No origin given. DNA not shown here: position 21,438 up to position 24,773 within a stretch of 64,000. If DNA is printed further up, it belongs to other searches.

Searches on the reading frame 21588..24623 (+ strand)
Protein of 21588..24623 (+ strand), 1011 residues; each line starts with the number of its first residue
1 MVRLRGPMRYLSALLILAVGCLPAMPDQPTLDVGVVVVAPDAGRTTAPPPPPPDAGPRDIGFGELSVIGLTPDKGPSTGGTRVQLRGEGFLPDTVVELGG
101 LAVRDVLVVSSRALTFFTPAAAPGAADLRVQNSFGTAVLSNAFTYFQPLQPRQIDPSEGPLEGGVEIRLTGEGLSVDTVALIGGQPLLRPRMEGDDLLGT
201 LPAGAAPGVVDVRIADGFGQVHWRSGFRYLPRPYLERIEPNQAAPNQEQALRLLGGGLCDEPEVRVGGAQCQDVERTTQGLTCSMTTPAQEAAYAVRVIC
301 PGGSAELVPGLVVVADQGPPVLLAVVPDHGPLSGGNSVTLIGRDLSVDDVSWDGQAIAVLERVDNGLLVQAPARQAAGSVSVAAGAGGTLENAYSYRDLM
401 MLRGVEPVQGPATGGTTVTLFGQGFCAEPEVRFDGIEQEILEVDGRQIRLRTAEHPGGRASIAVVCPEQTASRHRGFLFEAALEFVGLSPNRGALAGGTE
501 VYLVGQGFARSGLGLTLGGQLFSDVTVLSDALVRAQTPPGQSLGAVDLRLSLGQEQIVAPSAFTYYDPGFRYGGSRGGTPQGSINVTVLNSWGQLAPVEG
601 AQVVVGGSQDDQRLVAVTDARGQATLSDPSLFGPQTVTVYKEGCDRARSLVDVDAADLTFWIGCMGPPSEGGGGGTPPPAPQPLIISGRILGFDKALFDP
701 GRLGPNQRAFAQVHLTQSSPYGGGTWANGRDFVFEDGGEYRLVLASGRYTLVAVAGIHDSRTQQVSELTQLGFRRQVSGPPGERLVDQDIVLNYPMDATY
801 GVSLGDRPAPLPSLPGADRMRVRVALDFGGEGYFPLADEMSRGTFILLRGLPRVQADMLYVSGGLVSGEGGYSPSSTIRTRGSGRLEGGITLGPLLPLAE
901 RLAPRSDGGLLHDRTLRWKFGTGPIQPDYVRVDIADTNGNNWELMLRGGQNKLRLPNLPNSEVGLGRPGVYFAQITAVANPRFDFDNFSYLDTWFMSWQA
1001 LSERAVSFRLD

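Call 3: search_protein_families(library=pfam, proteins=[window:21588-24623:+], max_evalue=0.01)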
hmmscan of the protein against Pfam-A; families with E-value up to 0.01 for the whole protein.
window:21588-24623:+ (1011 aa): 2 families
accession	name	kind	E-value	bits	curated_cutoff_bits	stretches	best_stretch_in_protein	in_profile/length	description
PF01833.30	TIG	-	3e-40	136.5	20.9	4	404-468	5-72/84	IPT/TIG domain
PF13620.12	CarboxypepD_reg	-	3.4e-09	37.4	32.3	1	583-656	1-72/82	Carboxypeptidase regulatory-like domain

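Call 4: search_protein_families(library=ncbifam, proteins=[window:21588-24623:+], max_evalue=0.01)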
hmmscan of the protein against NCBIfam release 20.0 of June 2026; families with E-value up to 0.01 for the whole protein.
window:21588-24623:+ (1011 aa): 1 family
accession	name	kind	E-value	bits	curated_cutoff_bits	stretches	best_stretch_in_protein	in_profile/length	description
NF058597.1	CoaZ_rpt_PGGG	domain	7.3e-17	61.2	30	1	67-144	5-85/88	choice-of-anchor Z repeating domain-containing protein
